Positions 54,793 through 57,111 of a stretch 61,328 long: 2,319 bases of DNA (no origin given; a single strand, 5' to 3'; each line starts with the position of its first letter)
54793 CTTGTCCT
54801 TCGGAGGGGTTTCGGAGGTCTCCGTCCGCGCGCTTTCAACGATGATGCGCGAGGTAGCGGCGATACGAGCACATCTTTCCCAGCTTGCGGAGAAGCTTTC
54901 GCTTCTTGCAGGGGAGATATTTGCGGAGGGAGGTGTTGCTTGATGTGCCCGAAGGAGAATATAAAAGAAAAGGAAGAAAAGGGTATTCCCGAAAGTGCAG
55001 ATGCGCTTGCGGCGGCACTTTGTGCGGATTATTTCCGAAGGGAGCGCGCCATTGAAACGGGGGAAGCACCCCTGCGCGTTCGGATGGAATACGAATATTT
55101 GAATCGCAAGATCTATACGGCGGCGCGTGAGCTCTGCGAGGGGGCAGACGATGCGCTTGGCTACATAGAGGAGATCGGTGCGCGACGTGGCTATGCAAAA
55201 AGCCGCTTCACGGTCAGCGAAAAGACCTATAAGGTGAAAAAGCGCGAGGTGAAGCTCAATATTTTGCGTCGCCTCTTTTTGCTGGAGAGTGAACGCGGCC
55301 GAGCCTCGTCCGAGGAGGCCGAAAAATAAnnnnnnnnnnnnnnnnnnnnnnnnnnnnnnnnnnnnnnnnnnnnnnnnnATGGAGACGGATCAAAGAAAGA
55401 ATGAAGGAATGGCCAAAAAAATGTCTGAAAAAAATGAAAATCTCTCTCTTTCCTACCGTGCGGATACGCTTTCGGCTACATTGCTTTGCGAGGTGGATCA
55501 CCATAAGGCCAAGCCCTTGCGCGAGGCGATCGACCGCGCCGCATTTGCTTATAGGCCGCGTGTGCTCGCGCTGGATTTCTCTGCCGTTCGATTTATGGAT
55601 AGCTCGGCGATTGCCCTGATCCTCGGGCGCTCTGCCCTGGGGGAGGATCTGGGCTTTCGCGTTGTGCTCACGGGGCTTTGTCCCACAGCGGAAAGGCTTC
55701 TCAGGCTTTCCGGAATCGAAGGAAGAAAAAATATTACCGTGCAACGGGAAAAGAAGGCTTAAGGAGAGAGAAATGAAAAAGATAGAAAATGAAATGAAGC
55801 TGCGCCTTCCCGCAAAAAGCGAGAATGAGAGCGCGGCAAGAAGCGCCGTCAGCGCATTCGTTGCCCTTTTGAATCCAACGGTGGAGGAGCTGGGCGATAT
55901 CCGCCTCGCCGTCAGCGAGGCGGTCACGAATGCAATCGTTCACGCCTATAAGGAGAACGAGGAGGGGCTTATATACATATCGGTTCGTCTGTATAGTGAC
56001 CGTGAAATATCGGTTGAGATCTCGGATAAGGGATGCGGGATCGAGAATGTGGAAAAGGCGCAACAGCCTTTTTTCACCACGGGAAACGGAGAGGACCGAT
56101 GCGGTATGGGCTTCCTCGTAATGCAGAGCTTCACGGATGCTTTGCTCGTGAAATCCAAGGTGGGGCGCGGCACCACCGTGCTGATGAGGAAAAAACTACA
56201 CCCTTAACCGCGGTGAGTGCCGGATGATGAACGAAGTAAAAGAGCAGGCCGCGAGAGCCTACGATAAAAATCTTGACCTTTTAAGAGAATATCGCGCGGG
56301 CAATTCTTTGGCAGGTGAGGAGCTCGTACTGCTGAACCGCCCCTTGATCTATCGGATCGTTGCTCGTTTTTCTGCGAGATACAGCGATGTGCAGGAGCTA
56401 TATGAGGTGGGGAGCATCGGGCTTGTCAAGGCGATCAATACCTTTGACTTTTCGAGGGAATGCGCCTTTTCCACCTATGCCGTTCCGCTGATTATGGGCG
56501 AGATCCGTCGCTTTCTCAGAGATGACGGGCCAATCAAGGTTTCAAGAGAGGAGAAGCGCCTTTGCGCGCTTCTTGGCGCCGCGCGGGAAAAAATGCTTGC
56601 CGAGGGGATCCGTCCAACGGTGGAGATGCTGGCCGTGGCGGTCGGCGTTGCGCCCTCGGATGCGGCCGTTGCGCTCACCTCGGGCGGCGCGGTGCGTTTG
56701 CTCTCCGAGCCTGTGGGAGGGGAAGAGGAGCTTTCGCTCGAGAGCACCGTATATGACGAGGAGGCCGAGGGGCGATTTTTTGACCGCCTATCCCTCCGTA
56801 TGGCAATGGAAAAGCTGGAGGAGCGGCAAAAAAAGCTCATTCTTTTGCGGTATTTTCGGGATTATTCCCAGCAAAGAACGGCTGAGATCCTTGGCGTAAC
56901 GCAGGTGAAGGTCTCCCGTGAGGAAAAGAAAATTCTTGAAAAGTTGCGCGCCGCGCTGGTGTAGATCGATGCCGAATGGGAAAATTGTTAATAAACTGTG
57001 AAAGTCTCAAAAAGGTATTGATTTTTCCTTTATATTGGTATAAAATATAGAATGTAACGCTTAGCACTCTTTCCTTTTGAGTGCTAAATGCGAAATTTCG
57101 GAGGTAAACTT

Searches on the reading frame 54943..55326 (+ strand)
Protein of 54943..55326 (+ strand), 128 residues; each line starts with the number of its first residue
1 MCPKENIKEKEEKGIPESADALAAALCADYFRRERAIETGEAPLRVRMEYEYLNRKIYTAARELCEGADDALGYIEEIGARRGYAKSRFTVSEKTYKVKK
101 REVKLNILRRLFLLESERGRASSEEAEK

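Call 15: search_protein_families(library=phrogs, proteins=[window:54943-55326:+], max_evalue=0.01)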
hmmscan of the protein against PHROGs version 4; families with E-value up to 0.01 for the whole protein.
window:54943-55326:+ (128 aa): 0 families

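Call 23: find_homologous_proteins(query=window:54943-55326:+, max_evalue=0.001)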
Query window:54943-55326:+ (128 aa): 57 proteins with E <= 0.001 among 91 candidates.
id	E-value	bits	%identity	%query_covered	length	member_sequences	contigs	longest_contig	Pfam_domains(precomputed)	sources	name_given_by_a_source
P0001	4.9e-74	264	100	100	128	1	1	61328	-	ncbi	-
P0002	1.2e-65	237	92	97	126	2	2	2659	-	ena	-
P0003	8.6e-62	224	86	100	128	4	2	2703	-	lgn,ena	-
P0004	7.4e-59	215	85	97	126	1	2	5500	-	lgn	-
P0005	1.6e-54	201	79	97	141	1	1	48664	-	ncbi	-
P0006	7.9e-54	199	80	92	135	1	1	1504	-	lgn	-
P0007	5.1e-53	196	83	86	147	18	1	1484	-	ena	-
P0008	1.2e-52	195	84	85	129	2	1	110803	-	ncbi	-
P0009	2.9e-52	194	82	89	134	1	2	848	-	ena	-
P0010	4.2e-52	193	87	81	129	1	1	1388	-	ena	-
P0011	5.4e-52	193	81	89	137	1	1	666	-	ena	-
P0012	5.7e-52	193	81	86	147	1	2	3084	-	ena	-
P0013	6.3e-52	193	76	94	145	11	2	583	-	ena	-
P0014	6.8e-52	193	82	89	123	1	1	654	-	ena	-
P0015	9.7e-52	192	82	93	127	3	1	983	-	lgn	-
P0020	4.0e-51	190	80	87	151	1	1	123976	-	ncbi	-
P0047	1.2e-30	124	59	86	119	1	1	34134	-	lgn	-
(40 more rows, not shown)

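Call 33: predict_structure(alignment_id=A2)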
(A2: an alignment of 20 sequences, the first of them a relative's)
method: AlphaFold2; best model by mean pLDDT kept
length: 128 residues; sequences in the alignment: 20
mean_pLDDT: 83.6   pTM: 0.74
mean pLDDT of the five models: 83.6, 83.2, 83.2, 83.1, 82.5
residues with pLDDT >= 90: 80; 70-90: 20; 50-70: 15; < 50: 13
segments of 3 or more residues with pLDDT < 50: 1-12
pLDDT, mean of each block of 10 residues (from residue 1): 43 69 96 96 96 98 95 95 80 91 94 72 55
secondary structure, 60 per line:
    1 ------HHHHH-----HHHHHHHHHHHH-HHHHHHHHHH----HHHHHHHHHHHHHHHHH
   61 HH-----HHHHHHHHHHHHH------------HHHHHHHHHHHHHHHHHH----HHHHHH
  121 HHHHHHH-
elements in order: H7-11 H17-28 H30-39 H44-62 H68-80 H93-110 H115-127

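Call 36: fold_search(model_id=the predicted structure, library=pdb)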
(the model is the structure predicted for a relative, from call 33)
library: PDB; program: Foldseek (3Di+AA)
matches with E <= 10: 48; with E <= 0.001: 0
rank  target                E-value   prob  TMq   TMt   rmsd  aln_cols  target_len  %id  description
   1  2prr_J                2.3e+00  0.06  0.19  0.15  11.7       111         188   10  Crystal structure of alkylhydroperoxidase AhpD core: uncharacterized peroxidase-related protein (YP_296737.1) from Ral (released 2007-05-29)
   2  3tul_B                3.8e+00  0.04  0.19  0.18  19.7       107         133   19  Crystal structure of N-terminal region of Type III Secretion Major Translocator SipB (residues 82-226) (released 2012-02-15)
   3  9o5s_Q                4.0e+00  0.08  0.21  0.25  11.4       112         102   14  minibinder-antigen complex BXMart1-3-MART1-HLA*A02 (released 2025-07-23)
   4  1x91                  4.0e+00  0.08  0.23  0.20   9.5       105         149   12  Crystal structure of mutant form A of a pectin methylesterase inhibitor from Arabidopsis (released 2004-12-28)
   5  7xge_A                4.2e+00  0.07  0.22  0.18  12.9       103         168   16  Crystal structure of MCL-1 in complex with computationally designed inhibitor protein (released 2022-07-20)
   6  2prr_D                4.2e+00  0.04  0.19  0.15  13.4       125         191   13  Crystal structure of alkylhydroperoxidase AhpD core: uncharacterized peroxidase-related protein (YP_296737.1) from Ral (released 2007-05-29)
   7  2r50_B                4.4e+00  0.04  0.17  0.16  12.9       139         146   14  The crystal structure of nonsymbiotic corn hemoglobin 1 (released 2007-09-18)
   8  2zko_A                4.9e+00  0.33  0.36  0.57   4.1        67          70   10  Structural basis for dsRNA recognition by NS1 protein of human influenza virus A (released 2008-10-14)
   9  2z0a_C                4.9e+00  0.33  0.37  0.57   4.0        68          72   12  Crystal structure of RNA-binding domain of NS1 from influenza A virus A/crow/Kyoto/T1/2004(H5N1) (released 2008-05-13)
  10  3jbi_V                4.9e+00  0.10  0.30  0.29   9.4       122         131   11  MDFF model of the vinculin tail domain bound to F-actin (released 2015-11-04)
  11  2q0o_D                4.9e+00  0.07  0.21  0.29  14.0       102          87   14  Crystal structure of an anti-activation complex in bacterial quorum sensing (released 2007-09-25)
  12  3m8a_E                5.5e+00  0.28  0.36  0.56   4.2        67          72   10  Crystal Structure of Swine Flu Virus NS1 N-Terminal RNA Binding Domain from H1N1 Influenza A/California/07/2009 (released 2010-04-28)
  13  6lus                  5.5e+00  0.08  0.28  0.28   7.4       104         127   10  Crystal structure of the Mengla Virus VP30 C-terminal domain (released 2020-12-02)
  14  6ydr                  5.8e+00  0.08  0.27  0.27   7.5       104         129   10  Crystal structure of Mengla Virus VP30 C-terminal domain (released 2020-04-01)
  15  6dg6_A                5.8e+00  0.07  0.25  0.30  11.7       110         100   14  Structure of a de novo designed Interleukin-2/Interleukin-15 mimetic (released 2019-01-16)
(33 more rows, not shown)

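Call 37: fold_search(model_id=the predicted structure, library=viral)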
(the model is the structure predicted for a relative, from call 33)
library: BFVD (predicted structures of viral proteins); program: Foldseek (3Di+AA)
matches with E <= 10: 131; with E <= 0.001: 0
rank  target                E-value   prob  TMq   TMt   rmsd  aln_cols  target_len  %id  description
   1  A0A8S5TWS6            4.4e-01  0.98  0.57  0.54   4.7       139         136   12  Transcriptional activator [Myoviridae sp. ctXho31]
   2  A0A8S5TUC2            1.0e+00  0.93  0.60  0.34   4.2       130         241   13  Uncharacterized protein [Siphoviridae sp. ctWT735]
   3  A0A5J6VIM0            1.1e+00  0.35  0.32  0.07  10.3       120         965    8  Uncharacterized protein [Megaviridae environmental sample]
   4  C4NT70                1.3e+00  0.08  0.19  0.19  19.0       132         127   11  Uncharacterized protein [Silicibacter phage DSS3phi2]
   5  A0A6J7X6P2            1.7e+00  0.12  0.23  0.29  12.3       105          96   10  Uncharacterized protein [uncultured Caudovirales phage]
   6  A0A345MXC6            1.9e+00  0.11  0.24  0.11  11.2       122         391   16  (no name in the UniProt tables at hand)
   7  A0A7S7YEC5            2.4e+00  0.11  0.25  0.26  14.4       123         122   11  Uncharacterized protein [Medusavirus stheno T3]
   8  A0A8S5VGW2            2.6e+00  0.06  0.20  0.07  18.4       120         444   16  Uncharacterized protein [Myoviridae sp. ctkfK18]
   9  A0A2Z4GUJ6            2.9e+00  0.35  0.46  0.45   6.6       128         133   12  (no name in the UniProt tables at hand)
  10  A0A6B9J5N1            3.0e+00  0.03  0.15  0.15  17.4       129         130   16  Uncharacterized protein [Erwinia phage Hena1]
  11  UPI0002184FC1         3.3e+00  0.21  0.34  0.38   6.2        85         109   16  (no name look-up for this kind of identifier)
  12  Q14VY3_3              3.5e+00  0.06  0.24  0.05  15.8       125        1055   14  ORF123 [Ranid herpesvirus 2]
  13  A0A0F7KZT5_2          3.5e+00  0.06  0.22  0.05  10.2       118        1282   19  Helicase ATP-binding domain-containing protein [uncultured marine virus]
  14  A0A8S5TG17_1          3.9e+00  0.04  0.18  0.03  13.7       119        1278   11  Tail tape measure [Myoviridae sp. ctIty1]
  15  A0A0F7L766            4.1e+00  0.14  0.29  0.29   9.8        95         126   10  Uncharacterized protein [uncultured marine virus]
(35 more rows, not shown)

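Call 38: search_protein_representatives(alignment_id=A2)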
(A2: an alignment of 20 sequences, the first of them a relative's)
Query: 20 sequences, 126 profile positions. Proteins with E-value up to 0.001 (for the whole library): 223; up to 1e-10: 96; up to 1e-30: 8. The best 150 are listed.
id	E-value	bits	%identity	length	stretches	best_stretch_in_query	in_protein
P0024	1.1e-56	206.0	-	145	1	1-125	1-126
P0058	3.0e-38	146.4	-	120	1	17-121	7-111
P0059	6.8e-36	138.8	-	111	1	16-118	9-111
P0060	1.0e-34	135.0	-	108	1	17-118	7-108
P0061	6.9e-34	132.3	-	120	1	9-119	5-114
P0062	3.1e-33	130.2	-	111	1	17-118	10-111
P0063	1.1e-32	128.4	-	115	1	14-119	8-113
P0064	1.7e-31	124.6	-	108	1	20-118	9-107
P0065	2.5e-30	120.8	-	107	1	19-118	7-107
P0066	3.0e-30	120.6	-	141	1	16-118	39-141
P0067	3.2e-30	120.5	-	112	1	12-116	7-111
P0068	1.9e-29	118.0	-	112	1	14-118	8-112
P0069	2.2e-29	117.8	-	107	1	17-116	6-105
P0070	3.3e-29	117.2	-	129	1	16-118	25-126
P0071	3.5e-29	117.1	-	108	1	18-118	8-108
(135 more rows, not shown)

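Call 40: search_protein_families(library=pfam, alignment_id=A3, max_evalue=1)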
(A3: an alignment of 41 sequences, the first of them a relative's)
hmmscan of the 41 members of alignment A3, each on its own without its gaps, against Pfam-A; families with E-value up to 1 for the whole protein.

A. member 1, P0001 (128 aa): 0 families

B. families by the number of members that match (of 41 scanned): 24 families
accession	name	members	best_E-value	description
PF14840.11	DNA_pol3_delt_C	1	0.008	Processivity clamp loader gamma complex DNA pol III C-term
PF05708.18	Peptidase_C92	1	0.0083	Permuted papain-like amidase enzyme, YaeF/YiiX, C92 family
PF17623.7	B277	1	0.014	Domain of unknown function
PF13328.12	HD_4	1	0.015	HD domain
PF06685.17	DUF1186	1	0.021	Protein of unknown function (DUF1186)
PF22163.1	SipA_2nd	1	0.027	Salmonella Invasion protein A, C-terminal actin binding domain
PF07751.16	Abi_2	1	0.027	Abi-like protein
PF02829.19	3H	1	0.046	3H domain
PF08664.15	YcbB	1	0.048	YcbB domain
PF07801.16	DUF1647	1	0.051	Protein of unknown function (DUF1647)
PF17955.6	Cas6b_N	1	0.065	Cas6b N-terminal domain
PF13695.12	Zn_ribbon_3CxxC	1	0.076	Zinc-binding domain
PF24740.1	DUF7691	1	0.076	Domain of unknown function (DUF7691)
PF25111.1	AtTam9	1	0.081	AtTam9 family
PF20803.2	PaaX_M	1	0.089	PaaX protein central Cas2-like domain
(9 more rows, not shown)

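Call 41: search_protein_families(library=phrogs, alignment_id=A3, max_evalue=0.1)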
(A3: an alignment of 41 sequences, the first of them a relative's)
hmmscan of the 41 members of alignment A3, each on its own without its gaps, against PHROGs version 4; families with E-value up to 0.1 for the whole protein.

A. member 1, P0001 (128 aa): 1 family
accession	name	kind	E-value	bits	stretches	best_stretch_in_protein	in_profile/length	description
phrog_38069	-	unknown function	0.045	15.1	1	73-109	46-81/106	-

B. families by the number of members that match (of 41 scanned): 21 families
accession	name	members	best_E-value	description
phrog_11237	-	6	1e-05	-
phrog_38069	-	2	0.045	-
phrog_13462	-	1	0.019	-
phrog_38630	-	1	0.025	-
phrog_4436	-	1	0.033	-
phrog_9075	-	1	0.036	-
phrog_25923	-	1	0.036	-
phrog_248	-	1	0.036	transcriptional activator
phrog_19342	-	1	0.038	-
phrog_14369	-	1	0.04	-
phrog_12886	-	1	0.04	-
phrog_2994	-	1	0.043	-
phrog_13154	-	1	0.044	-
phrog_9520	-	1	0.044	-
phrog_5558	-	1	0.063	Lar-like restriction alleviation protein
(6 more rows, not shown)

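Call 54: find_encoding_contigs(protein=P0020, flank=4000, max_places=3)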
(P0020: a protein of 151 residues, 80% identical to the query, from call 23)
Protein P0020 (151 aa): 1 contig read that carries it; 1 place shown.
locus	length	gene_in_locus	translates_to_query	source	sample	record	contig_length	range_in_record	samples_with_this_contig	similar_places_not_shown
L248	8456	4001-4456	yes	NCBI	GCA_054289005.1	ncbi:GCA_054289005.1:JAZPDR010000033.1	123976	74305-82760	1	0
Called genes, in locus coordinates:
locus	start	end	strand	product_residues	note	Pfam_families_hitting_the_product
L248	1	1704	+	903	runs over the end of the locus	-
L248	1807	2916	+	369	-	PF02350:Epimerase_2, PF13579:Glyco_trans_4_4 (weak)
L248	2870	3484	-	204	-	PF01381:HTH_3, PF12844:HTH_19, PF13443:HTH_26, PF13560:HTH_31, PF00717:Peptidase_S24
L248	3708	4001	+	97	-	-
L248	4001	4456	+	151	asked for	-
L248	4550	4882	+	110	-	PF13466:STAS_2, PF01740:STAS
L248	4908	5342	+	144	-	PF13581:HATPase_c_2, PF02518:HATPase_c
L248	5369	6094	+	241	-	PF04542:Sigma70_r2, PF04539:Sigma70_r3 (weak), PF04545:Sigma70_r4, PF08281:Sigma70_r4_2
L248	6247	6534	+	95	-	PF00166:Cpn10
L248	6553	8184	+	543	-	PF00118:Cpn60_TCP1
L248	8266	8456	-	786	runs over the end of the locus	PF02574:S-methyl_trans, PF00809:Pterin_bind, PF02607:B12-binding_2, PF02310:B12-binding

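Call 67: find_encoding_contigs(protein=P0047, flank=10000, max_places=2)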
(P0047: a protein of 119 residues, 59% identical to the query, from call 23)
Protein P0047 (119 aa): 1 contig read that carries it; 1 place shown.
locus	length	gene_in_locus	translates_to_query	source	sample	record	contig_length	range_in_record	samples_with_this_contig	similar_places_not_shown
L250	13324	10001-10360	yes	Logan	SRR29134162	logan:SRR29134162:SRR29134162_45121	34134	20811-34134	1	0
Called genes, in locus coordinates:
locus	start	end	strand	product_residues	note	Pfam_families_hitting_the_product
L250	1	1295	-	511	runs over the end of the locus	PF03448:MgtE_N, PF00571:CBS, PF01769:MgtE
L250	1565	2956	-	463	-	PF01225:Mur_ligase, PF08245:Mur_ligase_M, PF02875:Mur_ligase_C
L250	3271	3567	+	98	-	PF04026:SpoVG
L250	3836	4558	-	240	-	-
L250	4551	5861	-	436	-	-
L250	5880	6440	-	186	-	-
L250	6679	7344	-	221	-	PF13545:HTH_Crp_2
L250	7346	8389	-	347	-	PF01073:3Beta_HSD, PF01370:Epimerase, PF02719:Polysacc_synt_2 (weak), PF04321:RmlD_sub_bind, PF07993:NAD_binding_4, PF13460:NAD_binding_10, PF16363:GDP_Man_Dehyd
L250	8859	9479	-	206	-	PF01381:HTH_3, PF12844:HTH_19, PF13443:HTH_26, PF13560:HTH_31, PF00717:Peptidase_S24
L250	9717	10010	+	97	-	-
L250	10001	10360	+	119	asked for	-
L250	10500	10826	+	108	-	PF01740:STAS, PF13466:STAS_2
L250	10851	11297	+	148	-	PF13581:HATPase_c_2, PF02518:HATPase_c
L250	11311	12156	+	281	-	PF04542:Sigma70_r2, PF04545:Sigma70_r4, PF08281:Sigma70_r4_2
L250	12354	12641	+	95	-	PF00166:Cpn10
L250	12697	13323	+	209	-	?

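Call 87: search_protein_families(library=ncbifam, alignment_id=A3, max_evalue=1)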
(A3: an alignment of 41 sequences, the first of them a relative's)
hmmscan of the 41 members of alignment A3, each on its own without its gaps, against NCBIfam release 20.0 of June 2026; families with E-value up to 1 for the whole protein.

A. member 1, P0001 (128 aa): 0 families

B. families by the number of members that match (of 41 scanned): 14 families
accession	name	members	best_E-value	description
TIGR01637.1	phage_arpU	2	0.02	ArpU family phage packaging/lysis transcriptional regulator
TIGR04433.1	UrcA_uranyl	1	0.0053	UrcA family protein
NF010246.0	PRK13693.1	1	0.02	(3R)-hydroxyacyl-ACP dehydratase subunit HadB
TIGR00277.1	HDIG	1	0.021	HDIG domain-containing metalloprotein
NF008821.0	PRK11869.1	1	0.032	2-oxoacid ferredoxin oxidoreductase subunit beta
TIGR02352.1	thiamin_ThiO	1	0.07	glycine oxidase ThiO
NF000125.1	498180014_fosA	1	0.077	Fos family putative thiol transferase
TIGR04337.1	AmmeMemoSam_rS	1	0.078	AmmeMemoRadiSam system radical SAM enzyme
NF047516.1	LA_3659_fam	1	0.083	LA_3659 family protein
NF047514.1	SpiroCoCo_N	1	0.083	SpiroCoCo family coiled-coil protein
TIGR03486.1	cas_csx13_C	1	0.09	CRISPR-associated protein Cas8a1/Csx13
TIGR03527.1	selenium_YedF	1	0.16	sulfurtransferase-like selenium metabolism protein YedF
NF045770.1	MPN403_MG284_C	1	0.17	MG284/MPN403 family protein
NF047512.1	LIC_11975_fam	1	0.18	Lsa36 family surface (lipo)protein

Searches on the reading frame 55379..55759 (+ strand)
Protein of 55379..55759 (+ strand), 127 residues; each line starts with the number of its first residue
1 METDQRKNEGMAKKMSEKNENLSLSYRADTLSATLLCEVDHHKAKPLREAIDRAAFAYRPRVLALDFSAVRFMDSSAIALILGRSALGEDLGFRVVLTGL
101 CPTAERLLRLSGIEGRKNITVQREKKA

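Call 9: search_protein_families(library=pfam, proteins=[window:55379-55759:+], max_evalue=0.01)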
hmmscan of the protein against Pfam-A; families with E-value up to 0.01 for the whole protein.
window:55379-55759:+ (127 aa): 2 families
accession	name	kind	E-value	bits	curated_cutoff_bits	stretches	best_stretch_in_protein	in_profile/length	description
PF01740.26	STAS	-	3.6e-11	43.2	22.6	1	38-114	18-94/106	STAS domain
PF13466.11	STAS_2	-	1.3e-10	41.7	29.2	1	38-113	6-79/80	STAS domain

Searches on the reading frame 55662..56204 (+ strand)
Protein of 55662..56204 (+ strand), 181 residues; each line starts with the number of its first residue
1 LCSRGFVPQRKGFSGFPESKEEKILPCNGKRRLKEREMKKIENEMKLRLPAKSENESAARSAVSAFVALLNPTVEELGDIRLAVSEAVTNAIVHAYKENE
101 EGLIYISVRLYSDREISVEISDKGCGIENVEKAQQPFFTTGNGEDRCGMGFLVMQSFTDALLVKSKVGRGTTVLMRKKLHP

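Call 9: search_protein_families(library=pfam, proteins=[window:55662-56204:+], max_evalue=0.01)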
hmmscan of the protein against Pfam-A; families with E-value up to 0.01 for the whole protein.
window:55662-56204:+ (181 aa): 2 families
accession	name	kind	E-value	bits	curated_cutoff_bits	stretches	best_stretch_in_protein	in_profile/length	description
PF13581.12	HATPase_c_2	-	2.7e-23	82.8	27.4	1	49-177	1-127/127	Histidine kinase-like ATPase domain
PF02518.31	HATPase_c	-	2.3e-12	47.8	26.4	1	80-179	6-109/111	Histidine kinase-, DNA gyrase B-, and HSP90-like ATPase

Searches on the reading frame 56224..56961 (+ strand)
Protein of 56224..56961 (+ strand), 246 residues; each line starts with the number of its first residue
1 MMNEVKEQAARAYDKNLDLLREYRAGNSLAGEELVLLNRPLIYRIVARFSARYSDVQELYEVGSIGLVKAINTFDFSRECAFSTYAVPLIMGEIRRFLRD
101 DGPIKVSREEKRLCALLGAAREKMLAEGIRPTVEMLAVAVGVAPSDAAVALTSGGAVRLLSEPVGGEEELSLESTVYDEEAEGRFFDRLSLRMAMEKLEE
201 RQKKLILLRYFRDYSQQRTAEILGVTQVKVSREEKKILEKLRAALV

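Call 9: search_protein_families(library=pfam, proteins=[window:56224-56961:+], max_evalue=0.01)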
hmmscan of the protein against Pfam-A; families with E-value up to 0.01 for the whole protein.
window:56224-56961:+ (246 aa): 5 families
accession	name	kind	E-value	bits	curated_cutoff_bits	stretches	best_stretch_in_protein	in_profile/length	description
PF04542.20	Sigma70_r2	-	4.8e-14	52.3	24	1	34-101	1-68/71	Sigma-70 region 2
PF04545.22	Sigma70_r4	-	2.4e-12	46.6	24.1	1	194-243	1-50/50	Sigma-70, region 4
PF08281.18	Sigma70_r4_2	-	1.2e-08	34.9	25.7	1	189-230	2-43/54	Sigma-70, region 4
PF04539.22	Sigma70_r3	-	0.00047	20.6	25.3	1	120-183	9-73/78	Sigma-70 region 3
PF07638.17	Sigma70_ECF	-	0.0079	16.6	21.1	0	194-244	129-182/185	ECF sigma factor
